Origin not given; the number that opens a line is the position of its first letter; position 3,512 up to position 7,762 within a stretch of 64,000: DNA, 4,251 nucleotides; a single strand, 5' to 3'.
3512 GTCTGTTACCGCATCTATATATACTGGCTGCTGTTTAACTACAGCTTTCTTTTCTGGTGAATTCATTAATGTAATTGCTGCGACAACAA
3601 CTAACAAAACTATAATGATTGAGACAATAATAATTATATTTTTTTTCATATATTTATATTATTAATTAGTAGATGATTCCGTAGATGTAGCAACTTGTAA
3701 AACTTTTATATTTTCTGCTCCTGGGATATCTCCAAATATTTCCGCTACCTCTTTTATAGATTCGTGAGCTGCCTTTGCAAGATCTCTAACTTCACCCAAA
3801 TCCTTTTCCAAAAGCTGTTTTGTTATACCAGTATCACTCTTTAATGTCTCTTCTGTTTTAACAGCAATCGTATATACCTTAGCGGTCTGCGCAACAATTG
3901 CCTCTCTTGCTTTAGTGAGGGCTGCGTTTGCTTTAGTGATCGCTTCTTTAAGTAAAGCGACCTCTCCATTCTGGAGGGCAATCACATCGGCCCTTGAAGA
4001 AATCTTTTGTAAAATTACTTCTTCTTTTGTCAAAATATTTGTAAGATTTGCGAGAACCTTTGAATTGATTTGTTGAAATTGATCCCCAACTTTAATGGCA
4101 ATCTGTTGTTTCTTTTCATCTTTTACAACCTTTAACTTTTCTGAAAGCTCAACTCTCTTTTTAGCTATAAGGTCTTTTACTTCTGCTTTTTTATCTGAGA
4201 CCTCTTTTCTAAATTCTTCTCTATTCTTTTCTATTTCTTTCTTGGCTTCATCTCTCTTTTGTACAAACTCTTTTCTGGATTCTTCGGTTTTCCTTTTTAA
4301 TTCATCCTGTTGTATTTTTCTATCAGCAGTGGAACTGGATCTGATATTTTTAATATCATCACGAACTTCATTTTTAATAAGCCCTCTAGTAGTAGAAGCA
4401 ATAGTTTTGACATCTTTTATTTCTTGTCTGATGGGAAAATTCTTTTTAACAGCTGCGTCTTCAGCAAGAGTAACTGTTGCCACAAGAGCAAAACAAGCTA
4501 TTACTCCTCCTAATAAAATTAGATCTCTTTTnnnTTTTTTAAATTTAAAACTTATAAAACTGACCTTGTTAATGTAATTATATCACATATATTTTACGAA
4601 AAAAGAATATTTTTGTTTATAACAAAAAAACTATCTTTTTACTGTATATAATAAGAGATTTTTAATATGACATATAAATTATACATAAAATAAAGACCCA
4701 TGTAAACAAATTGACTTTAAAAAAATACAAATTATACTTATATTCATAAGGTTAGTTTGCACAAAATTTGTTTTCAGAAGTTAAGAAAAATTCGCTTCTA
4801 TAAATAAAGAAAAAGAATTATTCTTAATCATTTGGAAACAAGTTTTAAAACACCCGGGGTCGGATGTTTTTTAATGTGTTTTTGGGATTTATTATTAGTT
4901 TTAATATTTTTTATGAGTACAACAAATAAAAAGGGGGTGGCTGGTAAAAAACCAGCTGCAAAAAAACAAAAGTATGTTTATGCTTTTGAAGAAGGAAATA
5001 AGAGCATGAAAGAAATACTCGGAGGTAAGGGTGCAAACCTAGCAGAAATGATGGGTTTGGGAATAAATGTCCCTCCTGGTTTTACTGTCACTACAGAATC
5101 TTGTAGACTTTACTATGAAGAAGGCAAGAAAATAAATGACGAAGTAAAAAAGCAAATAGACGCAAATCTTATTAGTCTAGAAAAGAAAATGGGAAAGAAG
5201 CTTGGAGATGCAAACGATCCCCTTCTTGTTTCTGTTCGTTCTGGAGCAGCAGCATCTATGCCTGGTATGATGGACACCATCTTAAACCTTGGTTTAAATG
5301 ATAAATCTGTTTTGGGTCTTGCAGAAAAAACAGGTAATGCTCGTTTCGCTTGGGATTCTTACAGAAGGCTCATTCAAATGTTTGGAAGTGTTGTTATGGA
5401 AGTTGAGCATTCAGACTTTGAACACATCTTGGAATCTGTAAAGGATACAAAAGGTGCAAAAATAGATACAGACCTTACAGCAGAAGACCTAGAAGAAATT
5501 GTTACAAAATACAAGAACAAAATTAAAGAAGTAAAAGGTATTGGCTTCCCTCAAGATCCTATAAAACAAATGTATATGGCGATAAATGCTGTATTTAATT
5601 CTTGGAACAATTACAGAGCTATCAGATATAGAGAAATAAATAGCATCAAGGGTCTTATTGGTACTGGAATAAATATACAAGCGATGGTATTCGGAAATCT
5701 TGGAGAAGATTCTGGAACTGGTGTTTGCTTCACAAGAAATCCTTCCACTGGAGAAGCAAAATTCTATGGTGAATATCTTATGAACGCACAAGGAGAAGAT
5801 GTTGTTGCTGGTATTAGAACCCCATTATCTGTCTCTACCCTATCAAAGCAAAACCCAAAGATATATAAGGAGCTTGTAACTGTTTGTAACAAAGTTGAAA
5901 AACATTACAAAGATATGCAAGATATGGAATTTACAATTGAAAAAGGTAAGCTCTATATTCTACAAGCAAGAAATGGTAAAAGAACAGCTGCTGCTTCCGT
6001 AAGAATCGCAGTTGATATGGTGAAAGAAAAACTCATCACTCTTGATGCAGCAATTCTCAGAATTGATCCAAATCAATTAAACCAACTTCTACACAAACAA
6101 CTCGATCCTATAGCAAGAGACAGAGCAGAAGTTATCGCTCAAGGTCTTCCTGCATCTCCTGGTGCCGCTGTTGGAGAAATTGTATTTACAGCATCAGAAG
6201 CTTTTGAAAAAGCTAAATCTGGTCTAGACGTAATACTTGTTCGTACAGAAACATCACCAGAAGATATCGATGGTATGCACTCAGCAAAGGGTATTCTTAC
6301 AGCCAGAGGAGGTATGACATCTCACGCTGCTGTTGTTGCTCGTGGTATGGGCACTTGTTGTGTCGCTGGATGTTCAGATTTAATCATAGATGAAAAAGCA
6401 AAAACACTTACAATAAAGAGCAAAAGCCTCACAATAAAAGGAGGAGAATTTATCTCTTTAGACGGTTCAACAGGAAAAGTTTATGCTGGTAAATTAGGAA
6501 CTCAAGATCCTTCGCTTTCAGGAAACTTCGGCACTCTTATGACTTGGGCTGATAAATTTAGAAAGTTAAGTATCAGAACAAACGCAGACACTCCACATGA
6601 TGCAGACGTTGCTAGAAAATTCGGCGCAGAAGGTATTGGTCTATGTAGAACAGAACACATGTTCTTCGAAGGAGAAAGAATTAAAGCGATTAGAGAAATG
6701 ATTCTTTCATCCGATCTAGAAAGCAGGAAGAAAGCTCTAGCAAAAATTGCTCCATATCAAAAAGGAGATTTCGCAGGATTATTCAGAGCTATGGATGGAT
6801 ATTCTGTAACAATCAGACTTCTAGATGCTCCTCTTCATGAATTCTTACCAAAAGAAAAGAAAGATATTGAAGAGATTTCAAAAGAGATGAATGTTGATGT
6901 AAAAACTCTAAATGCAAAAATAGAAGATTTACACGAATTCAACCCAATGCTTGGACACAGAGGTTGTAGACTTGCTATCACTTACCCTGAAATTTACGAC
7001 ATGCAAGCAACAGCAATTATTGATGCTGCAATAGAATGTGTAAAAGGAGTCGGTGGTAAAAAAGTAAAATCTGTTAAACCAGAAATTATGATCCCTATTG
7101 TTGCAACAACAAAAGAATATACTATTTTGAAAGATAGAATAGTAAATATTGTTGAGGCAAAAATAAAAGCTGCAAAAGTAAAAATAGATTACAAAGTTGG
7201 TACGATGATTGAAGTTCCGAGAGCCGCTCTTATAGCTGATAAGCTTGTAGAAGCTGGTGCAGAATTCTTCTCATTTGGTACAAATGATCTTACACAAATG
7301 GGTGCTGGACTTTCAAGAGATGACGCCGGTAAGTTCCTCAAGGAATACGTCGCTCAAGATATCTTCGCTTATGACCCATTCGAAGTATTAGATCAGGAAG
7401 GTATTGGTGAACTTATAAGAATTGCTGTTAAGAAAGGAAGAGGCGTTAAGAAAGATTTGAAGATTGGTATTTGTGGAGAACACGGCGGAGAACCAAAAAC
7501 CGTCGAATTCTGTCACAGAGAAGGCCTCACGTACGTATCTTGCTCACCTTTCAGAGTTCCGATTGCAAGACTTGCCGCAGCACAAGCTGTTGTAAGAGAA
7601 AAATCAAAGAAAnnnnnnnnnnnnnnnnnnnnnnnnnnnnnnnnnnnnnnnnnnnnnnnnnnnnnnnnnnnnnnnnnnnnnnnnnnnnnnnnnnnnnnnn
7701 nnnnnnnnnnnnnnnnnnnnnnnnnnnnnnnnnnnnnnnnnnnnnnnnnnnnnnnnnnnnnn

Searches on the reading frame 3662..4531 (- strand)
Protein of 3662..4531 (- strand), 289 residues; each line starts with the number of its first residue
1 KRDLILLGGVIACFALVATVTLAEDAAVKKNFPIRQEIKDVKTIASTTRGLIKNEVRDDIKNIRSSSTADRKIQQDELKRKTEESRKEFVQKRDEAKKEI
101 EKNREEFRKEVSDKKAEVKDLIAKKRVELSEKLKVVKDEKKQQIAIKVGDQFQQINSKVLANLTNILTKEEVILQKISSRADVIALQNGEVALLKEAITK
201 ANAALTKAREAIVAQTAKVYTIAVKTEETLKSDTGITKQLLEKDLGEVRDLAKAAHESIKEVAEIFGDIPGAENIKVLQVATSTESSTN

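Call 11: search_protein_families(library=pfam, proteins=[window:3662-4531:-], max_evalue=0.01)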
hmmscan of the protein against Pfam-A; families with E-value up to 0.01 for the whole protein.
window:3662-4531:- (289 aa): 1 family
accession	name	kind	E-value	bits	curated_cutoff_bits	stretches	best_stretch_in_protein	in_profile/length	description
PF01442.23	Apolipoprotein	-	9.1e-05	22.7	90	1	61-152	25-116/190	Apolipoprotein A1/A4/E domain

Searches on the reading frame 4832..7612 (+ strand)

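Call 11: search_protein_families(library=pfam, proteins=[window:4832-7612:+], max_evalue=0.01)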
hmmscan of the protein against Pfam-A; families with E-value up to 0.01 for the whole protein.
window:4832-7612:+ (927 aa): 3 families
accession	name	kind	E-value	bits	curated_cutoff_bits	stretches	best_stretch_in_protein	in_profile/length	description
PF02896.24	PEP-utilizers_C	-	6.8e-78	262.2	22.8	1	563-919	4-291/293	PEP-utilising enzyme, PEP-binding domain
PF01326.24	PPDK_N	-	1.5e-55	189.2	27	2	61-334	2-220/328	Pyruvate phosphate dikinase, AMP/ATP-binding domain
PF00391.29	PEP-utilizers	-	8.1e-24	83.5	23.1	1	466-548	4-72/72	PEP-utilising enzyme, mobile domain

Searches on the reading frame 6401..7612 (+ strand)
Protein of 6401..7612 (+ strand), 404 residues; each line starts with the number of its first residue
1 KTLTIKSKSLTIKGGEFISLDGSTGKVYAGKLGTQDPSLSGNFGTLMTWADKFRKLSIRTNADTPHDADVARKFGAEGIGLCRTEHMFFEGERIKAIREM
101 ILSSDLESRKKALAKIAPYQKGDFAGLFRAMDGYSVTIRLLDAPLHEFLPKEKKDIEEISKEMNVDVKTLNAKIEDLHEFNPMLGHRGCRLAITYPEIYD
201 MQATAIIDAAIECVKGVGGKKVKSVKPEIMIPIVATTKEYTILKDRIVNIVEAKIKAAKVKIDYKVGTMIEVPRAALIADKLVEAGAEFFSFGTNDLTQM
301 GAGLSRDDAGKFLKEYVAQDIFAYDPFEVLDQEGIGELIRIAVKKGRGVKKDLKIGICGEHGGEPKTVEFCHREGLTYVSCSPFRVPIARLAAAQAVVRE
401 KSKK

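Call 13: find_related_loci(query=window:6401-7612:+, collection=genome_contigs, flank=6000)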
Query window:6401-7612:+ (404 aa) in genome_contigs; peptide patterns used: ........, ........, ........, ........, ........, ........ (x = any residue, [..] = any of these).
600 stretches matched a pattern (row limit reached: there are more); 584 encode a relative of the query (tblastn E <= 1e-3); the best 80 are kept; 80 distinct loci.
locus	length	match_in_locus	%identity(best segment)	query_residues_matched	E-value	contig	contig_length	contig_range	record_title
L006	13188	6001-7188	86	1-401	0e+0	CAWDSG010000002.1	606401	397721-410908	MAG: uncultured bacterium isolate MFD03726.bin.1.60 genome assembly, contig: contig_80216, whole genome shotgun sequence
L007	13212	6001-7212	77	1-399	0e+0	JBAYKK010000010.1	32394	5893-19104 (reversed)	MAG: Candidatus Paceibacterota bacterium isolate SO_2016_GW1_78 scaffold02484_OW334_2016, whole genome shotgun sequence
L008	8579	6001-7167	77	1-388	0e+0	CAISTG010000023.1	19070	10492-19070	MAG: Candidatus Buchananbacteria bacterium isolate MJ-time_bin-7222 genome assembly, contig: bin-7222:23/66, whole genom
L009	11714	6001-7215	77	1-404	0e+0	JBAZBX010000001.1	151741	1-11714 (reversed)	MAG: Patescibacteria group bacterium isolate SO_2017_GW1_122 NODE_795_length_151741_cov_2.891118_OW334_2017, whole genom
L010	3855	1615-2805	68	1-400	0e+0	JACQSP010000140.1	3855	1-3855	MAG: Candidatus Woesearchaeota archaeon isolate NC_groundwater_1388_Ag_S-0.2um_34_95 S_p2_S4_coassembly_k141_3879745, wh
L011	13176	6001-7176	65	1-401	9e-170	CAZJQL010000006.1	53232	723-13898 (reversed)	MAG TPA_asm: uncultured Methanosarcinales archaeon isolate SRP290908_co2_72 genome assembly, contig: NODE_718_length_532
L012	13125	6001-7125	65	8-388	2e-167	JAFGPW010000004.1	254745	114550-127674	MAG: Candidatus Woesearchaeota archaeon isolate Zod_Metabat.712 k87_2326637, whole genome shotgun sequence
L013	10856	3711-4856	64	6-402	5e-167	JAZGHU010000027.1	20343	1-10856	MAG: Candidatus Woesearchaeota archaeon isolate SCS6bin.8 SCS6bin.8_27, whole genome shotgun sequence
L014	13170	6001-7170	62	7-401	1e-166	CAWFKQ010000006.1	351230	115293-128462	MAG: uncultured delta proteobacterium isolate MFD01721.bin.2.89 genome assembly, contig: contig_21029, whole genome shot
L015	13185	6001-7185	61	1-401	5e-165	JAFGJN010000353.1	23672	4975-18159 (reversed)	MAG: candidate division KSB1 bacterium isolate Zod_Metabat.28 k87_14273427, whole genome shotgun sequence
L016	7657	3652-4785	63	5-388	2e-164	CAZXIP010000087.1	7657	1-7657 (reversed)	MAG TPA_asm: uncultured Smithella sp. isolate SRP192927_co7_691 genome assembly, contig: NODE_21159_length_7657_cov_15.3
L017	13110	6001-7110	62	1-388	5e-163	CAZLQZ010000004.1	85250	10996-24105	MAG TPA_asm: uncultured Methanosarcinales archaeon isolate binchicken_co47_193 genome assembly, contig: NODE_150_length_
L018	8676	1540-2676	62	5-388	8e-163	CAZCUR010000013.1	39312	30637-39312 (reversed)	MAG TPA_asm: uncultured Geothermobacter sp. isolate SRP162660_co2_57 genome assembly, contig: NODE_172_length_39312_cov_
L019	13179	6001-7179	60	1-399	1e-162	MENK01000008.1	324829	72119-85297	MAG: Bacteroidetes bacterium GWB2_32_14 gwb2_scaffold_2, whole genome shotgun sequence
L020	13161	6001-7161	62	10-401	4e-161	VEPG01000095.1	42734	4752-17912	MAG: Desulfuromonas sp. isolate MnB_14 Mn-Desulfuromonas-1_242, whole genome shotgun sequence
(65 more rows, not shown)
